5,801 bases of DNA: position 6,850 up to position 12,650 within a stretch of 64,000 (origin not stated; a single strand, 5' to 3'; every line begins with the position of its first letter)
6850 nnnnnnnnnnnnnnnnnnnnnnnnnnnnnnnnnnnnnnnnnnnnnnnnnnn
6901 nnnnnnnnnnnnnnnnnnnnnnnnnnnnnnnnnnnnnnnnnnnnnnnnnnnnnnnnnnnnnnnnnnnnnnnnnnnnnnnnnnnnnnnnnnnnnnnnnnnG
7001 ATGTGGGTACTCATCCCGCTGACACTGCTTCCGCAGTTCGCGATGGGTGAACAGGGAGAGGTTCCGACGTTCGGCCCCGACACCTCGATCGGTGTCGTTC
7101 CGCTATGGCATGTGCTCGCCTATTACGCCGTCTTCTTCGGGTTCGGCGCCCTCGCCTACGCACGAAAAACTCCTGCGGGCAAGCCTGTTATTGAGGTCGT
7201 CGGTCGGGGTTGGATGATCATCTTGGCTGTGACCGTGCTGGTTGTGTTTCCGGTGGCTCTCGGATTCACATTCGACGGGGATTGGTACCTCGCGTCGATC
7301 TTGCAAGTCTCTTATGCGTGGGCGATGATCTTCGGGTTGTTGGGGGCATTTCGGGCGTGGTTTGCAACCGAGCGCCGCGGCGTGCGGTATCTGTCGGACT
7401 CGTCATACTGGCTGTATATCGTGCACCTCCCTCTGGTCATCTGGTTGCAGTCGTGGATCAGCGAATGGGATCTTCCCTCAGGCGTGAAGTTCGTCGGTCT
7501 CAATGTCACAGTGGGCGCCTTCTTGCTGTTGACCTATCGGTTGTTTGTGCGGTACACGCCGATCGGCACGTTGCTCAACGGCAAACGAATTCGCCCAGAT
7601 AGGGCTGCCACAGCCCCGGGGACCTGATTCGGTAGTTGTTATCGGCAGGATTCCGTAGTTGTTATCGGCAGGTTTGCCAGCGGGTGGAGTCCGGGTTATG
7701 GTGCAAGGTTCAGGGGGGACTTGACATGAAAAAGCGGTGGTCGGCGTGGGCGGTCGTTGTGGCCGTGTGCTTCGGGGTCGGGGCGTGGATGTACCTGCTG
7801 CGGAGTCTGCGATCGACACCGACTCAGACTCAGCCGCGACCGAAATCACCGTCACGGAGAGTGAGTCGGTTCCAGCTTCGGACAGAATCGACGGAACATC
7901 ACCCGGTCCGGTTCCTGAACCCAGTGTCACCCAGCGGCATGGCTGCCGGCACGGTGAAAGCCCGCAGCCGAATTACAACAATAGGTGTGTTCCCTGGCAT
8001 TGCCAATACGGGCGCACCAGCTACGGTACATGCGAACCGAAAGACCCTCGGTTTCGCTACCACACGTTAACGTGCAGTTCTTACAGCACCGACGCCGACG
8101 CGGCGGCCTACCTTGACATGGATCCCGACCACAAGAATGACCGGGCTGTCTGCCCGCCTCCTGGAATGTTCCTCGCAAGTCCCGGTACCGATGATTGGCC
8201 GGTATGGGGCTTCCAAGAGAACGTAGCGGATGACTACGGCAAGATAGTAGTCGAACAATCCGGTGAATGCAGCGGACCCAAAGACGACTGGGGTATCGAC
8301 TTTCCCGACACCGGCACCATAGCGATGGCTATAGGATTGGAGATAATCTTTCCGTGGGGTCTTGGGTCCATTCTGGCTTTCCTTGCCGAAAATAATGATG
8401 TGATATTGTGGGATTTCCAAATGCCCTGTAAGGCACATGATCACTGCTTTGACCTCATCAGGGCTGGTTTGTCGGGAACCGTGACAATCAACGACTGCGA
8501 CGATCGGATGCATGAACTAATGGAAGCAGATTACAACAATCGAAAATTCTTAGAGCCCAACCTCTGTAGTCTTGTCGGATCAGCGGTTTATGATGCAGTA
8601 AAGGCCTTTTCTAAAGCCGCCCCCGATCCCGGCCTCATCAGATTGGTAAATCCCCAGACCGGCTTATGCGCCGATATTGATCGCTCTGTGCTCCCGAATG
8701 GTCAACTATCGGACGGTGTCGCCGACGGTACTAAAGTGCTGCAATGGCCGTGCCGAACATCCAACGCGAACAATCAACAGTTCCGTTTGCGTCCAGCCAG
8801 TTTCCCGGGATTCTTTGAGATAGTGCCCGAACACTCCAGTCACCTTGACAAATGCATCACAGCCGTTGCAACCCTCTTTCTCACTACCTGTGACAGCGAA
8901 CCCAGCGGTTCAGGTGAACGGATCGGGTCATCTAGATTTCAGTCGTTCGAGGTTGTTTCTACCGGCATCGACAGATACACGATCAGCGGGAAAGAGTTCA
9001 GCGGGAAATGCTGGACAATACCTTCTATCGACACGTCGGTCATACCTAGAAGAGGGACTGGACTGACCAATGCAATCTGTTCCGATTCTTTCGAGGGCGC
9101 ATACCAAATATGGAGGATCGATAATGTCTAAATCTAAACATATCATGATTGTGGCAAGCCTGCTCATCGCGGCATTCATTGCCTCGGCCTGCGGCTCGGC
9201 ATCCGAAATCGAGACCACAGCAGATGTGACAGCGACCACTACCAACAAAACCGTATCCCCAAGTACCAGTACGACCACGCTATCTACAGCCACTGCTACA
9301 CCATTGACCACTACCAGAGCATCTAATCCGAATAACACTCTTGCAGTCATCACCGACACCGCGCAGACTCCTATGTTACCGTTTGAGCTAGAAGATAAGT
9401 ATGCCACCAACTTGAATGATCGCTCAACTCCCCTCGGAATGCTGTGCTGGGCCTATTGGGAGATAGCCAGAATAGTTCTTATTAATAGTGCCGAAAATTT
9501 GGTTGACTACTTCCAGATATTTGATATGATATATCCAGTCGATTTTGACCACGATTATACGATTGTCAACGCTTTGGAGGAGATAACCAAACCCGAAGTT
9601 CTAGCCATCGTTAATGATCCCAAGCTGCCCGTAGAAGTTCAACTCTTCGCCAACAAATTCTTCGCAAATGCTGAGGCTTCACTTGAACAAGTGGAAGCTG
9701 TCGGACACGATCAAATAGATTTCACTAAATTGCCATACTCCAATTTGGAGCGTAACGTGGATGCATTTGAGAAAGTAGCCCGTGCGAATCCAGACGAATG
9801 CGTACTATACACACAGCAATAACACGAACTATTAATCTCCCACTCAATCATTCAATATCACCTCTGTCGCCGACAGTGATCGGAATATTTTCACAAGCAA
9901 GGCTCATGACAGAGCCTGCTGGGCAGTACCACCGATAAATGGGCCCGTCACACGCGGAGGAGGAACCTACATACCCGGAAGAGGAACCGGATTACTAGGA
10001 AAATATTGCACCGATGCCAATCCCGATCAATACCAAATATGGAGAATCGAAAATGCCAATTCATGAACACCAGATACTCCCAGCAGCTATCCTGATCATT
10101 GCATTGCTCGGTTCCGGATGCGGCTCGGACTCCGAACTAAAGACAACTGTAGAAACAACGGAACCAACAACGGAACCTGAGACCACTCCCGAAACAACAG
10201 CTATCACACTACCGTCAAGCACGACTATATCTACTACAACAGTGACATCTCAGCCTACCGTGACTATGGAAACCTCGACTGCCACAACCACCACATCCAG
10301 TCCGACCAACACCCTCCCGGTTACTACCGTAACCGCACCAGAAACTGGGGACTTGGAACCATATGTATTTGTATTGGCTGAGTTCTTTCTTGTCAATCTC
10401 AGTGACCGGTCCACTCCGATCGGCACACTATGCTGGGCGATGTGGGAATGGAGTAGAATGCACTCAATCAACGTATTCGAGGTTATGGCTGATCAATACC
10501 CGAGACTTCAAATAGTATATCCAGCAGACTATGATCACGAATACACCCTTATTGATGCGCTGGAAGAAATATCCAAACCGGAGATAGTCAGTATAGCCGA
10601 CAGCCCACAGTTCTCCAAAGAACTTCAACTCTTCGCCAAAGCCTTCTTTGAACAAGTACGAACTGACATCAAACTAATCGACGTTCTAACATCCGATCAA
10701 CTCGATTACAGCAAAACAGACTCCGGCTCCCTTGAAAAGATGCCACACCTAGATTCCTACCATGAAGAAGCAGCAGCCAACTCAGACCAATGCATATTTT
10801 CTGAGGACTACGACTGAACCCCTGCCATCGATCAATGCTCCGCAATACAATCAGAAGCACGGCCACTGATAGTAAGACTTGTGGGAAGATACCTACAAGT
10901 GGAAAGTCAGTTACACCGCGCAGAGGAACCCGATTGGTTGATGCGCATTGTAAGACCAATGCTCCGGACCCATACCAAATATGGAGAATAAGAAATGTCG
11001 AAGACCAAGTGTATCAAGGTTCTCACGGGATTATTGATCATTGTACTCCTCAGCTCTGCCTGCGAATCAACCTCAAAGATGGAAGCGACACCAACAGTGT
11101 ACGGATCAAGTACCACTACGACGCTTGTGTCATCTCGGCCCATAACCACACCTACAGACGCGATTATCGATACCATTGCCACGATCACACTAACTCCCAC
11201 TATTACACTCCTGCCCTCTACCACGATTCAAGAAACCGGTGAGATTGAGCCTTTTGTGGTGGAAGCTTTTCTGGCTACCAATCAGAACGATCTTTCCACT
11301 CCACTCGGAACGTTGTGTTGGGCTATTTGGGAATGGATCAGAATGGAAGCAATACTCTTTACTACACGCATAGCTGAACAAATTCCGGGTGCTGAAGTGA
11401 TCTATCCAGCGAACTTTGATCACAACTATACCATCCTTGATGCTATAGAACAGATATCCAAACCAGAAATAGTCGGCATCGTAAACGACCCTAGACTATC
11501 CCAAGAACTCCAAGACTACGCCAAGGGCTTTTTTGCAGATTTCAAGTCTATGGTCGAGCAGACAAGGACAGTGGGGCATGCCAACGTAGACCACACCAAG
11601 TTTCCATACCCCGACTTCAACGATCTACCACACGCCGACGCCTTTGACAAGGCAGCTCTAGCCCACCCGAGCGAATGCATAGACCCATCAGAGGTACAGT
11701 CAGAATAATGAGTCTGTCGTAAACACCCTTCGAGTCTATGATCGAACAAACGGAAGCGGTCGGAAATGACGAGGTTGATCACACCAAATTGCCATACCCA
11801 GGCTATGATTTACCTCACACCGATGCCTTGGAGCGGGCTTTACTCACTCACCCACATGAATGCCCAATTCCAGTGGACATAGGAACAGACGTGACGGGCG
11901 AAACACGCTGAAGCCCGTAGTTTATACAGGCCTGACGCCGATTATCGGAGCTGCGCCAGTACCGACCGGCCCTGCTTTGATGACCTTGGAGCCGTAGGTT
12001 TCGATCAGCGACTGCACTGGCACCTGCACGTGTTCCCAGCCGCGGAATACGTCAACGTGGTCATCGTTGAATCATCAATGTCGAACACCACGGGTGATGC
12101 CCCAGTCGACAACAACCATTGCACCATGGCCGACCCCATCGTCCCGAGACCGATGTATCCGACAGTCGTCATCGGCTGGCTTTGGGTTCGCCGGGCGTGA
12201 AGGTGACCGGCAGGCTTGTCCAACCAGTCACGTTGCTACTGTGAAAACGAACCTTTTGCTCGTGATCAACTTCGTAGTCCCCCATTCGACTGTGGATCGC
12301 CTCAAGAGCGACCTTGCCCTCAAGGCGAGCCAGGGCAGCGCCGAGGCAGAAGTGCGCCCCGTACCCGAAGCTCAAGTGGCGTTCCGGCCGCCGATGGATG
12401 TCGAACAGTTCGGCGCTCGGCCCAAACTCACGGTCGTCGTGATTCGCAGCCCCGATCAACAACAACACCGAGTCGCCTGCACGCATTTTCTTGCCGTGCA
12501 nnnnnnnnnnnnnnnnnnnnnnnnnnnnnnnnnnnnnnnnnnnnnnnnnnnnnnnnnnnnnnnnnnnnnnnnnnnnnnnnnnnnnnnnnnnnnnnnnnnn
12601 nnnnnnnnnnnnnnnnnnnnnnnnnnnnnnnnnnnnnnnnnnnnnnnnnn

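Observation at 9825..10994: Orphan toxin 3' fragments precede lipoproteins A2 and A3 (displaced-module architecture)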

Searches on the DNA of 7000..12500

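Call 61: search_rna_families(source=window, start=7000, end=12500, threshold=evalue, max_evalue=1)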
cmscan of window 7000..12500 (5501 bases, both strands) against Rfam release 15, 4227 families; matches with E-value up to 1: 1.
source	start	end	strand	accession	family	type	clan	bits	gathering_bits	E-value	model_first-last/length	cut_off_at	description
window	11633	11694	-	RF02136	HTT-AS1_3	Gene; lncRNA;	-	21.6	70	0.67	1-60/60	no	HTT antisense RNA 1 conserved region 3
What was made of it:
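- Tried and rejected: Rfam: one chance-level hit only (call 61).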

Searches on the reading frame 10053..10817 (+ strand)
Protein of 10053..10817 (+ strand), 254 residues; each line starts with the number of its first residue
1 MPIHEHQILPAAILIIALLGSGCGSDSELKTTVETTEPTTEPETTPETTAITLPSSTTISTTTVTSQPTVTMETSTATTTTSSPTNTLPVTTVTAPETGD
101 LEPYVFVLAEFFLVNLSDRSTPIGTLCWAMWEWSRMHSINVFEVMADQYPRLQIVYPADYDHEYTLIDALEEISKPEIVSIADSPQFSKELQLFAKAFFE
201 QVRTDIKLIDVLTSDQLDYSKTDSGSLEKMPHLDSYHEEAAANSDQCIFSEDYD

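Call 5: search_protein_families(library=pfam, proteins=[window:10053-10817:+], max_evalue=0.1)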
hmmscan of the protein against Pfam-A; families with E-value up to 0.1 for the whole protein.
window:10053-10817:+ (254 aa): 0 families

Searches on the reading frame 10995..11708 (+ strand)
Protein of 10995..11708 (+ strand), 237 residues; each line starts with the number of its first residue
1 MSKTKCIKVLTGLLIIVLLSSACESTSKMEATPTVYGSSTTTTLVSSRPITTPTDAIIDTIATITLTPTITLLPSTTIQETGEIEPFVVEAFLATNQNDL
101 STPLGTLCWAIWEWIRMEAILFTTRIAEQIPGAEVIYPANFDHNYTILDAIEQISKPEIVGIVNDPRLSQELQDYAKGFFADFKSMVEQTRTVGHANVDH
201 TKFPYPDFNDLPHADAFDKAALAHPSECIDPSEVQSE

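Call 5: search_protein_families(library=pfam, proteins=[window:10995-11708:+], max_evalue=0.1)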
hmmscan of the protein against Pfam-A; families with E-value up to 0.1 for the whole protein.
window:10995-11708:+ (237 aa): 0 families

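Call 27: find_homologous_proteins(query=window:10995-11708:+, max_evalue=0.001)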
Query window:10995-11708:+ (237 aa): 4 proteins with E <= 0.001 among 283 candidates.
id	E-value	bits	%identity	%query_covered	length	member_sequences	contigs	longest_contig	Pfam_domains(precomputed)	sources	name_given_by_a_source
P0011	1.9e-152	523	100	100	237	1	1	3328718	-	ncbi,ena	-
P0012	3.7e-80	287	60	97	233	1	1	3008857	-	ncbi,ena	-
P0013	9.5e-73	263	57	100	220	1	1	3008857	-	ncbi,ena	-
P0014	2.1e-36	144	51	59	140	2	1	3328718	-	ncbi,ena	-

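Call 55: predict_structure(alignment_id=A5)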
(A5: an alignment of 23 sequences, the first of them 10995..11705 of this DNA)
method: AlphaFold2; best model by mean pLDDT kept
length: 237 residues; sequences in the alignment: 23
mean_pLDDT: 77.8   pTM: 0.65
mean pLDDT of the five models: 77.8, 76.0, 75.0, 74.7, 74.0
residues with pLDDT >= 90: 132; 70-90: 21; 50-70: 30; < 50: 54
segments of 3 or more residues with pLDDT < 50: 22-70
pLDDT, mean of each block of 10 residues (from residue 1): 51 63 44 42 43 40 43 53 87 91 98 95 93 92 94 98 97 98 96 94 89 95 95 70
secondary structure, 60 per line:
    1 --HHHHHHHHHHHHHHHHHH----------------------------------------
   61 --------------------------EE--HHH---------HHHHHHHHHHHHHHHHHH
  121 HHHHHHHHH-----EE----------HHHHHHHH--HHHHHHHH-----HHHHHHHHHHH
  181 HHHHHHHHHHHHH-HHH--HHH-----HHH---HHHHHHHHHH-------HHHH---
elements in order: H3-20 H103-129 H147-154 H157-164 H170-193 H214-223 H231-234

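Call 58: fold_search(model_id=the predicted structure, library=pdb)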
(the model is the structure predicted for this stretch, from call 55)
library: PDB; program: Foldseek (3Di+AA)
matches with E <= 10: 15; with E <= 0.001: 0
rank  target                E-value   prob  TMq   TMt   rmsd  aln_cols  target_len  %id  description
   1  9n2t_B                4.9e+00  0.03  0.13  0.09  17.3       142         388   14  Structure of GDP-bound GM4951_D125G mutant (released 2026-01-14)
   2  5k3j_B                5.2e+00  0.03  0.16  0.07  13.8       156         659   12  Crystals structure of Acyl-CoA oxidase-2 in Caenorhabditis elegans bound with FAD, ascaroside-CoA, and ATP (released 2016-08-24)
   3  3hjn_B                5.8e+00  0.04  0.15  0.19  13.4       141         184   11  Crystal structure of thymidylate kinase in complex with dTDP and ADP from Thermotoga maritima (released 2009-06-02)
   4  2de2                  5.8e+00  0.03  0.13  0.10  11.1       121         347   14  Crystal structure of desulfurization enzyme DSZB (released 2006-08-01)
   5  3cek                  6.8e+00  0.01  0.12  0.13  16.0       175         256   15  Crystal structure of human dual specificity protein kinase (TTK) (released 2008-03-18)
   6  6uo4_A                7.1e+00  0.01  0.10  0.07  12.9       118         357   10  Crystal structure of Danio rerio histone deacetylase 6 catalytic domain 1 (CD1) Y363F mutant complexed with Trichostat (released 2019-12-04)
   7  7nfx_u                7.5e+00  0.08  0.26  0.30  13.8       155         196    8  Mammalian ribosome nascent chain complex with SRP and SRP receptor in early state A (released 2021-06-02)
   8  6dbo_A                7.5e+00  0.06  0.21  0.11  13.6       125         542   14  Cryo-EM structure of RAG in complex with 12-RSS and 23-RSS substrate DNAs (released 2018-08-01)
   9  4jlr_S                7.9e+00  0.08  0.17  0.38   9.5        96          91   12  Crystal structure of a designed Respiratory Syncytial Virus Immunogen in complex with Motavizumab (released 2014-02-05)
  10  2no1_B                7.9e+00  0.02  0.16  0.16  16.1       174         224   10  C4S dCK variant of dCK in complex with D-dC+ADP (released 2007-07-03)
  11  6frk_u                8.3e+00  0.14  0.24  0.26   4.6        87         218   11  Structure of a prehandover mammalian ribosomal SRP and SRP receptor targeting complex (released 2018-03-28)
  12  9n2q_B                8.3e+00  0.02  0.13  0.09  17.3       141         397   13  Structure of GDP-bound GM4951 (released 2026-01-14)
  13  7ke5_C                8.8e+00  0.08  0.22  0.29  14.7       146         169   10  Heavy chain ferritin with N-terminal EBNA1 epitope (released 2021-09-01)
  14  9opy_A                8.8e+00  0.02  0.15  0.06  20.8       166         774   13  Structure of the sweet receptor in the apo state (released 2025-09-03)
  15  7xte                  9.2e+00  0.08  0.21  0.17   6.2        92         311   12  Crystal Structure of PL-5 family polysaccharide lyase PanPL-N171L mutant from Pandoraea apista in apo form at pH3.5 (released 2022-08-10)
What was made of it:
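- On Phospholipase toxin / lipoprotein immunity pair (as in Tle-Tli, TslA-TilA): Foldseek against the PDB found nothing with E<4.9 (call 58).
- No sequence or fold similarity to known immunity proteins (calls 5, 58).
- Tried and rejected: Foldseek of the lipoprotein model against the PDB: no match (call 58).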

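Call 66: find_encoding_contigs(protein=P0014, flank=10000, max_places=3)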
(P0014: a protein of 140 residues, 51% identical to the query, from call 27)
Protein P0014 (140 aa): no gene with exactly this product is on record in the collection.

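Call 68: find_related_loci(query=A5, collection=metagenome_contigs, flank=8000)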
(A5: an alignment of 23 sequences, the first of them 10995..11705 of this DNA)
Query A5 (237 aa) in metagenome_contigs; peptide patterns used: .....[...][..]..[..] (x = any residue, [..] = any of these).
60 stretches matched a pattern; 4 encode a relative of the query (tblastn E <= 1e-3); 4 distinct loci.
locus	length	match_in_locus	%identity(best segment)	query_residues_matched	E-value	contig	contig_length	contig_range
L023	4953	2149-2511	24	93-181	9e-6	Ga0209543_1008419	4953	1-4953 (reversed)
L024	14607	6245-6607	24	93-181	9e-6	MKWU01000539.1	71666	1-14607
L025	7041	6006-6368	24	93-181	9e-6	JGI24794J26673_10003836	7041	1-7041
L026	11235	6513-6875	24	93-181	9e-6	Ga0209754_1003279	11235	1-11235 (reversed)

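Call 85: search_protein_representatives(alignment_id=A5)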
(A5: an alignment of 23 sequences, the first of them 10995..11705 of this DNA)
Query: 23 sequences, 224 profile positions. Proteins with E-value up to 0.001 (for the whole library): 128; up to 1e-10: 61; up to 1e-30: 15. The best 128 are listed.
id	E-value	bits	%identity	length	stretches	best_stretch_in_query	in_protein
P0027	3.1e-82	292.4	-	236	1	11-223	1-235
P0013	6.5e-76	271.7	-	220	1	1-220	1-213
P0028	1.2e-69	251.3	-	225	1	7-222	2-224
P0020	3.8e-55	203.8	-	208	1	5-223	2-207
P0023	5.3e-45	170.6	-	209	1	6-211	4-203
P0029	8.3e-43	163.5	-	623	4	10-132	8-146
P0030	1.4e-42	162.7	-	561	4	41-134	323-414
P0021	1.9e-39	152.4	-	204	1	10-222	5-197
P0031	3.8e-39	151.5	-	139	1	81-218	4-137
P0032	1.8e-35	139.4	-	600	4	10-120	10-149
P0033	2.9e-34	135.5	-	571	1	4-194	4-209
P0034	4.2e-34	135.0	-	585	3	27-123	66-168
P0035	3.9e-33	131.8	-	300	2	1-129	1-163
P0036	6.3e-33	131.2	-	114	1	107-219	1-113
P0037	5.0e-31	124.9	-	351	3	34-166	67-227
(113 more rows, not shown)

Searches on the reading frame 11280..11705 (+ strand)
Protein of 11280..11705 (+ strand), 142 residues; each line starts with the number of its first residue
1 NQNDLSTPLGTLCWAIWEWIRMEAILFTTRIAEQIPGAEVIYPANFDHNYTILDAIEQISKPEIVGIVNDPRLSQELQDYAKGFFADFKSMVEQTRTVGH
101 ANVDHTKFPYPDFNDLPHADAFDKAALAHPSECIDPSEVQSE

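Call 41: find_homologous_proteins(query=A4, max_evalue=0.001)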
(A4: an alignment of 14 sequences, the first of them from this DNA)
Query A4 (14 sequences) (142 aa, profile of the alignment): 15 proteins with E <= 0.001 among 1766 candidates.
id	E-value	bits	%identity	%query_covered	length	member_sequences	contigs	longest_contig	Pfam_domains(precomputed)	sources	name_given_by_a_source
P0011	3.3e-54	201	100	100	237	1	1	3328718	-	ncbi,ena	-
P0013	7.3e-53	197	70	100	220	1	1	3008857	-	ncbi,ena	-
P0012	3.7e-50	188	70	100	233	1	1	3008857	-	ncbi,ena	-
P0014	4.7e-42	162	52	96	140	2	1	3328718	-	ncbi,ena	-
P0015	3.5e-28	117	23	77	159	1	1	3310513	-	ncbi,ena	-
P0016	2.8e-26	111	28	67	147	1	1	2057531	-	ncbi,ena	-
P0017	9.3e-24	103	25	68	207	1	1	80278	-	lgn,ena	-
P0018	2.3e-23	101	26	68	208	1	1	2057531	-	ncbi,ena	-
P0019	4.1e-23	100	28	68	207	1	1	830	-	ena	-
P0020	6.6e-21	93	30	68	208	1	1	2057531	-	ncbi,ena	-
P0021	5.4e-12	64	31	94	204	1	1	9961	-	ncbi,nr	ncbi:MAG: hypothetical protein GY926_16875 [bacterium]|nr:hypothetical protein [bacterium]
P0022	3.7e-7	49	48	19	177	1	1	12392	-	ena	-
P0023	5.8e-7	48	39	20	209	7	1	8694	-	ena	-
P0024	6.3e-6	45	48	23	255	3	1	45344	-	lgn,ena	-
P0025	2.2e-5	43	26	44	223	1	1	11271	-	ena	-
